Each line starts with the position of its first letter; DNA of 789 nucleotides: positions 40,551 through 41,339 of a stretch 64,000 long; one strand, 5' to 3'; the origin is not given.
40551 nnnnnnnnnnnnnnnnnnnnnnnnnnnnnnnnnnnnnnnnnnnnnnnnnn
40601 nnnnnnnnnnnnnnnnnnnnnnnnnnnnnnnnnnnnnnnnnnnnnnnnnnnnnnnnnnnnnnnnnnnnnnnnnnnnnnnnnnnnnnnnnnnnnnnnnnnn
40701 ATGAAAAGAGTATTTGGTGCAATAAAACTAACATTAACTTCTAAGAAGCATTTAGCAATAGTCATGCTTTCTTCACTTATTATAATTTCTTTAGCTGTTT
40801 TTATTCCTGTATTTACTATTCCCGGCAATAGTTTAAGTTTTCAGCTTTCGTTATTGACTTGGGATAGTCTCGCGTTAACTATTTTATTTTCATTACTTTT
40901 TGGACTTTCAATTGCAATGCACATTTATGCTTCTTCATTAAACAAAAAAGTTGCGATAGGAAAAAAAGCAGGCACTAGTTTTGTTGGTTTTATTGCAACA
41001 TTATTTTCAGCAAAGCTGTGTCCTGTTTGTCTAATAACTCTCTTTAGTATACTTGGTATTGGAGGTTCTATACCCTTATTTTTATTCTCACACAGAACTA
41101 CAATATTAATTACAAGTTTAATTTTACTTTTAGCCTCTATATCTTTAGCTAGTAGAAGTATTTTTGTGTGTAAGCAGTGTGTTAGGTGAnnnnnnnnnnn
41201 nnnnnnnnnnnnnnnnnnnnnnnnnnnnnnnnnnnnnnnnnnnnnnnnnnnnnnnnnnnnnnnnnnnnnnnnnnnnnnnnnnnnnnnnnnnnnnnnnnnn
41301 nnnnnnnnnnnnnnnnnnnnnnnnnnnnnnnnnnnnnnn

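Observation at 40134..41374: Cys-rich 40-aa peptide plus CPVC membrane protein plus Zn-ribbon protein, divergent from an HxlR regulator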

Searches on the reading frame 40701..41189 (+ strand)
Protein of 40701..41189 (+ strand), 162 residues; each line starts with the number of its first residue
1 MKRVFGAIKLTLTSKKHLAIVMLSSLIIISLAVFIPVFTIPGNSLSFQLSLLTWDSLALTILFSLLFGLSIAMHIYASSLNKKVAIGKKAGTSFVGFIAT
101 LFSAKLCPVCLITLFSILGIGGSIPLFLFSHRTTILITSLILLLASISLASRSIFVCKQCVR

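Call 3: search_protein_families(library=pfam, proteins=[window:40701-41189:+], max_evalue=0.1)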
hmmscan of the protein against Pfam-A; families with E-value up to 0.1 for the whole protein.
window:40701-41189:+ (162 aa): 0 families

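Call 4: search_protein_families(library=ncbifam, proteins=[window:40701-41189:+], max_evalue=0.1)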
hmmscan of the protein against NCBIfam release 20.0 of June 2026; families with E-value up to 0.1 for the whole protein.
window:40701-41189:+ (162 aa): 0 families

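Call 5: find_homologous_proteins(query=window:40701-41189:+)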
Query window:40701-41189:+ (162 aa): 10 proteins with E <= 0.001 among 465 candidates.
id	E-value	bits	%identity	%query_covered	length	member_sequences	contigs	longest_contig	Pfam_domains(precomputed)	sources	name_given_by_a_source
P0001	5.8e-89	314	100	100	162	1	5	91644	-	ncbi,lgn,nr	ncbi:hypothetical protein HYV79_00300 [Candidatus Woesearchaeota archaeon]|nr:hypothetical protein [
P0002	7.0e-37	145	53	95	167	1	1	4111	-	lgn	-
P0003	8.1e-37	145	50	99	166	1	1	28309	-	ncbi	-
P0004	1.3e-34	137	46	99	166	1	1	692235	-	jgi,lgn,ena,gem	-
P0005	1.4e-31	128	46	99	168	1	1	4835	-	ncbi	-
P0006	1.3e-29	121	44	99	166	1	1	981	-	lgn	-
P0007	1.5e-29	121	49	95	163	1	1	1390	-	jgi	-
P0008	3.2e-29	120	44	100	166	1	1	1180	-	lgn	-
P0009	2.1e-28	117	44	99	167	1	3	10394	-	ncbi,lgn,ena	-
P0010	4.2e-17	81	41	73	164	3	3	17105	-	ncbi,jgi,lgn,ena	-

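Call 7: find_encoding_contigs(protein=P0004, flank=4000, max_places=3)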
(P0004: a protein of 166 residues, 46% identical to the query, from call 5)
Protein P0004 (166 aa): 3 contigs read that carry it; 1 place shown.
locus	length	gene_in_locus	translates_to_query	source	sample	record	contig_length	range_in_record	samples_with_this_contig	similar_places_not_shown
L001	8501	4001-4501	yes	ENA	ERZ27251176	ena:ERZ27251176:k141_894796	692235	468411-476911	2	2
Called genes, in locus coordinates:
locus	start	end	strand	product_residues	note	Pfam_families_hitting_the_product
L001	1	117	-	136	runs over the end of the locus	-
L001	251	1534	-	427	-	PF05048:NosD, PF13229:Beta_helix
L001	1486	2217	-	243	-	PF05048:NosD, PF13229:Beta_helix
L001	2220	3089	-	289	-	-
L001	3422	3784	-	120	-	PF01638:HxlR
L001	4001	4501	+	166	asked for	-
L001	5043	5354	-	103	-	-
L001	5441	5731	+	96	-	-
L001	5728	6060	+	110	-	-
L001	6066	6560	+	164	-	-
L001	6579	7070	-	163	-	-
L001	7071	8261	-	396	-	PF02002:TFIIE_alpha (faint), PF01726:LexA_DNA_bind (faint)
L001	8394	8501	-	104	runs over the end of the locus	-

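Call 8: find_encoding_contigs(protein=P0003, flank=4000, max_places=3)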
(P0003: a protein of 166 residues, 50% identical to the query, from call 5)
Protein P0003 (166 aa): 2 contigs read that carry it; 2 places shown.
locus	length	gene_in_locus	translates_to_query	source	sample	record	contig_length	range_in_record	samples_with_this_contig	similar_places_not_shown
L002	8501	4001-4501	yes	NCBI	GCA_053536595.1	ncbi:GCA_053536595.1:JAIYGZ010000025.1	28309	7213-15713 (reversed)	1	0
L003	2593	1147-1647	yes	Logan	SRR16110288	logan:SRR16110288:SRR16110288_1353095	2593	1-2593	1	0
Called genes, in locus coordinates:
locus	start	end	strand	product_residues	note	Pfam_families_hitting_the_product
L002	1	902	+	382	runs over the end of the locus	PF00083:Sugar_tr (weak), PF07690:MFS_1, PF12832:MFS_1_like, PF07690:MFS_1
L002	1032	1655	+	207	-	PF00657:Lipase_GDSL, PF13472:Lipase_GDSL_2, PF04311:DUF459 (weak)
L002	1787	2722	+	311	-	PF02661:Fic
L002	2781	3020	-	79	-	PF05768:Glrx-like (weak), PF00462:Glutaredoxin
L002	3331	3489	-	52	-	-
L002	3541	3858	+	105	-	PF12840:HTH_20 (weak), PF01022:HTH_5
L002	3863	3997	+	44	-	-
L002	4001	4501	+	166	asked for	-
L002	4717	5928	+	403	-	PF00890:FAD_binding_2 (faint), PF01266:DAO (faint), PF01494:FAD_binding_3, PF03486:HI0933_like (faint), PF07992:Pyr_redox_2 (weak), PF12831:FAD_oxidored, PF13450:NAD_binding_8 (weak), PF22578:GGR_cat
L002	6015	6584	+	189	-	-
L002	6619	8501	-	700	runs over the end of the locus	PF04389:Peptidase_M28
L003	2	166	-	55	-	?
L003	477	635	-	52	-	-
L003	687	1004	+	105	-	PF12840:HTH_20 (weak), PF01022:HTH_5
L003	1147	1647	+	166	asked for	-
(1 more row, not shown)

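Call 9: find_encoding_contigs(protein=P0010, flank=4000, max_places=3)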
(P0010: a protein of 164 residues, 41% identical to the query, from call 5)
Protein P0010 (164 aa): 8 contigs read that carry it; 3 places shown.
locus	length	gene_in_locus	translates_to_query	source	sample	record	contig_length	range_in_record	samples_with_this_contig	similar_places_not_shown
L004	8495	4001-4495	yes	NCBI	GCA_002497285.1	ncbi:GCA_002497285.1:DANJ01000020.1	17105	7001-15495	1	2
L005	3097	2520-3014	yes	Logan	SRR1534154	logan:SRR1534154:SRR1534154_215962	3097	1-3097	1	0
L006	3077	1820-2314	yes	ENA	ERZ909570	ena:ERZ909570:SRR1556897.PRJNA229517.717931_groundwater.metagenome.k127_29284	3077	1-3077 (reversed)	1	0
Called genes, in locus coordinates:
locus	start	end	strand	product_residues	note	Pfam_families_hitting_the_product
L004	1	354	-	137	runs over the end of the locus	PF01797:Y1_Tnp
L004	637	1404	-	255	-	-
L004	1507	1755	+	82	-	PF09335:VTT_dom (weak)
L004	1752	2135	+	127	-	-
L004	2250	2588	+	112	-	PF01022:HTH_5, PF01978:TrmB (weak)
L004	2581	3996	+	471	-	PF07992:Pyr_redox_2, PF00070:Pyr_redox, PF02852:Pyr_redox_dim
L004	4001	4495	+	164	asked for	-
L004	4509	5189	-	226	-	PF02683:DsbD_TM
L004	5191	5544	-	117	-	-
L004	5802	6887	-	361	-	PF03796:DnaB_C (weak), PF06745:ATPase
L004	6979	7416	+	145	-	-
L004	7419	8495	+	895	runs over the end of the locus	?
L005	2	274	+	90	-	?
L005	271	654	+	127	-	-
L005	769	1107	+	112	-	PF01022:HTH_5, PF01978:TrmB (weak)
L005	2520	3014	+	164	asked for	-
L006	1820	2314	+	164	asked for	-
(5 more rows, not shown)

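Call 14: find_encoding_contigs(protein=P0009, flank=4000, max_places=3)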
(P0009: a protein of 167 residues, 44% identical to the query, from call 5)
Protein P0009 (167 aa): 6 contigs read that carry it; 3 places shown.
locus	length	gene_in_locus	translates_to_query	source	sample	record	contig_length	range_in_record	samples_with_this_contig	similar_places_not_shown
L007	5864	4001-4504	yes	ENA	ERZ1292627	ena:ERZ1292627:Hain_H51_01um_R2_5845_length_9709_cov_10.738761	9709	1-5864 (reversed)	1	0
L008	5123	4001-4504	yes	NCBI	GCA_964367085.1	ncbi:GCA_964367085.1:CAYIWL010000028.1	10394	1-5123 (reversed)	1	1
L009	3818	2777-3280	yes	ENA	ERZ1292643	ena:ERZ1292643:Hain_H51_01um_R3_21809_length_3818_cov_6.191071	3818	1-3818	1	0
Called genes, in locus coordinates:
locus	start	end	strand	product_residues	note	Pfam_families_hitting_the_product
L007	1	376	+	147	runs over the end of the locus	-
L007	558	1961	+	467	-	PF00162:PGK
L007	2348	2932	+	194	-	PF01351:RNase_HII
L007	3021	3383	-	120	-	PF01638:HxlR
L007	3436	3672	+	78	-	PF00462:Glutaredoxin, PF13417:GST_N_3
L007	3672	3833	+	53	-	-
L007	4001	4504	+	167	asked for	-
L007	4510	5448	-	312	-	PF13683:rve_3 (faint)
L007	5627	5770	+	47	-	-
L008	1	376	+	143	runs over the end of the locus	-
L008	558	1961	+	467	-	PF00162:PGK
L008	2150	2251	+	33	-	-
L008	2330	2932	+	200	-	PF01351:RNase_HII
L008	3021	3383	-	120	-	PF01638:HxlR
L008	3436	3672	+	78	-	PF00462:Glutaredoxin, PF13417:GST_N_3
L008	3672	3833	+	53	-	-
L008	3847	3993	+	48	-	-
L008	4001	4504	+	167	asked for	-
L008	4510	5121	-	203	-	?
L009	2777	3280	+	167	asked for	-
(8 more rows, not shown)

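Call 15: find_encoding_contigs(protein=P0005, flank=4000, max_places=3)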
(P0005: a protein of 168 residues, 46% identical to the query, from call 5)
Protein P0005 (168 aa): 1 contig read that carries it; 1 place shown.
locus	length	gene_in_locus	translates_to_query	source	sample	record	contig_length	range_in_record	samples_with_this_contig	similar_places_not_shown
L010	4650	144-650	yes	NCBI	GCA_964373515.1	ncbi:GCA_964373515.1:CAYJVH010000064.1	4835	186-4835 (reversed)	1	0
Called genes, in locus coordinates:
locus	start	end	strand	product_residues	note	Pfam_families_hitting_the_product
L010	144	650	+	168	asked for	-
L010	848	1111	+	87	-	PF00293:NUDIX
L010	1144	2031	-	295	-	PF01040:UbiA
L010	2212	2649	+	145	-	PF09969:DUF2203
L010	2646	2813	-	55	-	-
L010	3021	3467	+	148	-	PF00730:HhH-GPD, PF00633:HHH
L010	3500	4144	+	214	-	PF00702:Hydrolase, PF12710:HAD, PF13419:HAD_2, PF13242:Hydrolase_like (weak)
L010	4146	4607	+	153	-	PF04073:tRNA_edit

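Call 16: find_encoding_contigs(protein=P0002, flank=4000, max_places=3)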
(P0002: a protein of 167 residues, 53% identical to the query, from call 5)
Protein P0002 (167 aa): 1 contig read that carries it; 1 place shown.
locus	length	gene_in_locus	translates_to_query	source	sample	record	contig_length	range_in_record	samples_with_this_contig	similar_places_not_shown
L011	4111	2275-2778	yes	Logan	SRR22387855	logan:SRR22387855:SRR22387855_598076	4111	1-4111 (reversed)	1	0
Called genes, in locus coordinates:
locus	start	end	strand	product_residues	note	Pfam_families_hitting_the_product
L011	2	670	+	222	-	?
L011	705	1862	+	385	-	PF13439:Glyco_transf_4, PF13579:Glyco_trans_4_4, PF20706:GT4-conflict (weak), PF00534:Glycos_transf_1, PF13692:Glyco_trans_1_4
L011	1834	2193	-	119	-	PF01638:HxlR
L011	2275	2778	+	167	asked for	-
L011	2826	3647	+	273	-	PF02683:DsbD_TM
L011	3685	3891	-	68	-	PF00808:CBFD_NFYB_HMF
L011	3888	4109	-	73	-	?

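Call 23: search_protein_families(library=ncbifam, proteins=[L004:2581-3996:+, L004:1752-2135:+, L004:5191-5544:-, L004:2250-2588:+, L002:3541-3858:+], max_evalue=0.1)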
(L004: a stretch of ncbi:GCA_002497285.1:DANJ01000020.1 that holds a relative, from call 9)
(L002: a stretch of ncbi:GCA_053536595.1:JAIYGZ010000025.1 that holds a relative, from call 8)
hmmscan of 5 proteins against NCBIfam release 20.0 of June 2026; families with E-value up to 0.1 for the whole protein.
L004:2581-3996:+ (471 aa): 57 families (the best 25 are shown)
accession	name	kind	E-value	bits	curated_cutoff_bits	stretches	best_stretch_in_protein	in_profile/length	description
TIGR02053.1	MerA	equivalog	3.3e-140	468.2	454.45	1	5-471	1-465/465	mercury(II) reductase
TIGR01350.1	lipoamide_DH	equivalog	9.8e-106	354.2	408.8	1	4-461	1-456/461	dihydrolipoyl dehydrogenase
NF004776.0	PRK06116.1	equivalog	2e-89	300.7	480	1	1-450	1-444/450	glutathione-disulfide reductase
NF004947.0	PRK06292.2-5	equivalog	9.4e-88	295.2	592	1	3-458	2-457/474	dihydrolipoyl dehydrogenase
NF010311.1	PRK13748.1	subfamily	1.2e-86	291.8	600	1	5-470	98-559/560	mercury(II) reductase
NF004991.0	PRK06370.1-3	subfamily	2e-84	283.9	620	1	3-463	34-491/509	FAD-containing oxidoreductase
NF004946.0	PRK06292.2-4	subfamily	4.3e-79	266.5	634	1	3-456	2-467/487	dihydrolipoyl dehydrogenase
TIGR01421.1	gluta_reduc_1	equivalog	1.9e-76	258.1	556.15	1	3-451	1-445/450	glutathione-disulfide reductase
NF004943.0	PRK06292.2-1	equivalog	2.9e-75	253.8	432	1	3-459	2-455/456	dihydrolipoyl dehydrogenase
NF003585.0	PRK05249.1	equivalog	9.7e-75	251.9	465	1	3-456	5-454/464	Si-specific NAD(P)(+) transhydrogenase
NF004992.0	PRK06370.1-4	equivalog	1.2e-74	251.4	629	1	1-459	1-455/459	FAD-containing oxidoreductase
NF041853.1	hythiocyan_redase_MerA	equivalog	4.1e-74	250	650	1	3-453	2-435/440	hypothiocyanous acid reductase MerA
NF004945.0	PRK06292.2-3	equivalog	9.7e-73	245.6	494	1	2-459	1-452/457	dihydrolipoyl dehydrogenase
TIGR01424.1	gluta_reduc_2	equivalog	1.1e-72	245.1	606.05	1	5-451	3-441/446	glutathione-disulfide reductase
NF005884.0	PRK07846.1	equivalog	2.3e-68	230.9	501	1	3-453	2-445/454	mycothione reductase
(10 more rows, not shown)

L004:1752-2135:+ (127 aa): 2 families
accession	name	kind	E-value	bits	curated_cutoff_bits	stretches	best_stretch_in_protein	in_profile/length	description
TIGR01615.1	A_thal_3542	domain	0.036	13.9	80.05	1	44-102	37-93/131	uncharacterized plant-specific domain TIGR01615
TIGR00631.1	uvrb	equivalog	0.065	11.4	750.1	1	28-126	141-238/658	excinuclease ABC subunit UvrB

L004:5191-5544:- (117 aa): 1 family
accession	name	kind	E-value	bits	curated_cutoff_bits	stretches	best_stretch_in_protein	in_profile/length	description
NF011941.0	PRK15412.1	equivalog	0.044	13.3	359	1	2-107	73-169/185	thiol:disulfide interchange protein DsbE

L004:2250-2588:+ (112 aa): 16 families
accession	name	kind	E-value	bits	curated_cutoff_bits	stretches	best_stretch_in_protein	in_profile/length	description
NF033788.1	HTH_metalloreg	subfamily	8.2e-21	73.6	55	1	17-86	4-74/77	metalloregulator ArsR/SmtB family transcription factor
NF033789.1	repress_SdpR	subfamily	2.1e-11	43.6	100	1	18-83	2-67/79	autorepressor SdpR family transcription factor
NF045707.1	Dbac_1936_reg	equivalog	3.5e-10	39.8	115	1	16-93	9-86/99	ArsR/SmtB-type metalloregulator TsoR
NF047906.1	CdPbTransRegCmtR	equivalog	3.9e-07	29.9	150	1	9-84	7-81/104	Cd(II)/Pb(II)-sensing metalloregulatory transcriptional regulator CmtR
NF053755.1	MsvR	equivalog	4.5e-06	26.5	220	1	18-72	7-61/236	transcriptional factor MsvR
NF007528.0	PRK10141.1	subfamily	5.1e-06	26.3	97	1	17-82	9-75/117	metalloregulator ArsR/SmtB family transcription factor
NF053602.1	Phr_regulator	exception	0.00025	20.7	320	1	20-68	8-56/191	heat shock transcription regulator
NF040642.1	sulf_sens_BigR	equivalog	0.0014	18.6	155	1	17-89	13-85/95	sulfite-sensing transcriptional repressor BigR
NF041413.1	ArsR_Rv2640c_fam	equivalog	0.0077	16.6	155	1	16-85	34-106/118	Rv2640c family ArsR-like transcriptional regulator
NF053765.1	AntSigFFinGp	equivalog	0.015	15.7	95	1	12-46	23-57/76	anti-sigma-F factor Fin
NF053756.1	MreA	equivalog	0.024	14.5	100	1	29-70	23-64/110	MreA family transcriptional regulator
TIGR01884.1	cas_HTH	subfamily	0.025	14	60.2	1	18-71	136-190/202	CRISPR-associated CARF protein Csa3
NF053814.1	teico_TcaR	equivalog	0.028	14.5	170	1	27-70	41-85/151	MarR family transcriptional regulator TcaR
NF047392.1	TransRegTrmBHalo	equivalog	0.049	12.6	500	1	30-82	27-79/349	HTH-type sugar sensing transcriptional regulator TrmB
NF047390.1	TransRegTrmBL1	equivalog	0.051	12.5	650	1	25-80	19-73/341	HTH-type sugar sensing transcriptional regulator TrmBL1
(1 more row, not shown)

L002:3541-3858:+ (105 aa): 15 families
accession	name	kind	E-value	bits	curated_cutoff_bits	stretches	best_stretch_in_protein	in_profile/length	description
NF033788.1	HTH_metalloreg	subfamily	2.4e-21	75.3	55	1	9-80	4-76/77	metalloregulator ArsR/SmtB family transcription factor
NF033789.1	repress_SdpR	subfamily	1.2e-15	57.1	100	1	10-84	2-76/79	autorepressor SdpR family transcription factor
NF007528.0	PRK10141.1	subfamily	1.6e-09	37.6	97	1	7-75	8-76/117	metalloregulator ArsR/SmtB family transcription factor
NF045707.1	Dbac_1936_reg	equivalog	3.2e-09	36.7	115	1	12-83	13-84/99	ArsR/SmtB-type metalloregulator TsoR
NF047906.1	CdPbTransRegCmtR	equivalog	1.6e-08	34.4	150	1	13-78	18-83/104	Cd(II)/Pb(II)-sensing metalloregulatory transcriptional regulator CmtR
NF041413.1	ArsR_Rv2640c_fam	equivalog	2.8e-08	34.1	155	1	12-86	38-115/118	Rv2640c family ArsR-like transcriptional regulator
NF040642.1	sulf_sens_BigR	equivalog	4.7e-08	33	155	1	11-92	15-93/95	sulfite-sensing transcriptional repressor BigR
NF053755.1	MsvR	equivalog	1.1e-06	28.5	220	1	14-92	11-94/236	transcriptional factor MsvR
NF052532.1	TransRegPagRBaca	equivalog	1.5e-06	28.2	170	1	12-84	23-95/99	transcriptional repressor PagR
TIGR01884.1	cas_HTH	subfamily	7.2e-06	25.5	60.2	1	15-72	141-198/202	CRISPR-associated CARF protein Csa3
NF053602.1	Phr_regulator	exception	0.00058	19.5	320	1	12-59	8-55/191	heat shock transcription regulator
NF040939.2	trans_reg_lrs14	equivalog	0.018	15.1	90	1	22-69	28-76/103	Lrs14 family HTH-type transcriptional regulator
TIGR04111.1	BcepMu_gp16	hypoth_equivalog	0.027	14.4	34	1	31-58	15-42/55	phage-associated protein, BcepMu gp16 family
NF047390.1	TransRegTrmBL1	equivalog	0.05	12.5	650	1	13-71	15-72/341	HTH-type sugar sensing transcriptional regulator TrmBL1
NF007297.0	PRK09775.1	equivalog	0.085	11.6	401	1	19-72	5-56/446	type II toxin-antitoxin system HipA family toxin YjjJ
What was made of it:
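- The ArsR proteins give sub-threshold hits to the persulfide/sulfite sensor BigR (call 23).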

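Call 30: predict_structure(alignment_id=A1)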
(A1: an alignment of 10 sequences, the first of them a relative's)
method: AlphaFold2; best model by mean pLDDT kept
length: 162 residues; sequences in the alignment: 10
mean_pLDDT: 73.9   pTM: 0.68
mean pLDDT of the five models: 73.9, 73.3, 72.5, 70.5, 66.8
residues with pLDDT >= 90: 3; 70-90: 102; 50-70: 48; < 50: 9
segments of 3 or more residues with pLDDT < 50: 85-90
pLDDT, mean of each block of 10 residues (from residue 1): 82 86 88 76 76 80 88 82 51 62 62 63 62 76 83 71 46
secondary structure, 60 per line:
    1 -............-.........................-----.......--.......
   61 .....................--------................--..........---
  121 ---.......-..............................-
elements in order: H2-13 H15-39 H45-51 H54-81 H90-105 H108-117 H124-130 H132-161
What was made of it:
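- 40701..41189 (+): Membrane protein of 162 aa ('TM162'). It has an IPGN/FQLS motif after helix 1, an intramembrane C107-P-V-C110 and a cytoplasmic C-terminal C157-K-Q-C160. AlphaFold2 model pLDDT 73.9 (call 30).
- TM162 begins with a basic amphipathic N-terminal helix (call 30).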

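Call 31: search_protein_representatives(alignment_id=A1)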
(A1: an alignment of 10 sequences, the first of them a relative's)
Query: 10 sequences, 165 profile positions. Proteins with E-value up to 0.001 (for the whole library): 494; up to 1e-10: 283; up to 1e-30: 34. The best 150 are listed.
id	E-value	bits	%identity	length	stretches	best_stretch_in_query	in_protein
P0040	4.9e-65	234.5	-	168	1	1-165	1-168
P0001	4.0e-60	218.5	-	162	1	2-164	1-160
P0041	3.7e-52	192.6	-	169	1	2-165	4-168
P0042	4.0e-48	179.5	-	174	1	4-164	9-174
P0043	2.9e-45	170.2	-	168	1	2-165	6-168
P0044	2.2e-40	154.3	-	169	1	2-164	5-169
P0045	1.1e-38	148.7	-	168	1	2-163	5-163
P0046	4.9e-38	146.7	-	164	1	2-164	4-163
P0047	7.3e-38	146.1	-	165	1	5-160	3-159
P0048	9.9e-37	142.4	-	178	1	2-161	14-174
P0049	1.6e-36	141.7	-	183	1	5-165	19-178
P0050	4.8e-35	137.0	-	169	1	6-158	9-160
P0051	7.5e-34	133.1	-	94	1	74-165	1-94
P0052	1.1e-33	132.5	-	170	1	6-165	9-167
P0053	1.1e-33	132.5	-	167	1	3-161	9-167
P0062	3.6e-32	127.6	-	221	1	3-164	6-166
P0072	1.0e-30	122.9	-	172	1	7-165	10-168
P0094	1.2e-27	112.9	-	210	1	9-164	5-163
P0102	4.4e-27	111.0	-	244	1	4-164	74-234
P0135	1.2e-24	103.2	-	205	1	2-164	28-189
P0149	9.6e-24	100.2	-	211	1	3-165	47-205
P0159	4.2e-23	98.1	-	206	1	4-164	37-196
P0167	8.6e-23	97.1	-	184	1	9-165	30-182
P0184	5.0e-22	94.6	-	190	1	7-164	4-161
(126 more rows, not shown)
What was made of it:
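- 40701..41189 (+): 494 cluster representatives at E<=1e-3 (call 31).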

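Call 34: search_protein_families(library=pfam, alignment_id=A3, max_evalue=0.01)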
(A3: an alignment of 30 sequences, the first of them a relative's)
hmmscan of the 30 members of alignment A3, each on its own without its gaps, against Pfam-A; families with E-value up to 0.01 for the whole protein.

A. member 1, P0001 (162 aa): 0 families

B. families by the number of members that match (of 30 scanned): 3 families
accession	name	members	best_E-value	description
PF10716.14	NdhL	1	0.00019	NADH dehydrogenase transmembrane subunit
PF07690.21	MFS_1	1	0.0019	Major Facilitator Superfamily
PF03699.18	UPF0182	1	0.0028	Uncharacterised protein family (UPF0182)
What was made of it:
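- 40701..41189 (+): No Pfam or NCBIfam hit (calls 3, 4, 34).
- On MerT / MerC / MerF / MerE transporters (for the 162-aa TM162 protein): None of 30 diverse family members hits a Mer model (call 34).
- On DsbB / VKOR membrane thiol oxidases (for TM162): No HMM hit (calls 3, 34).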
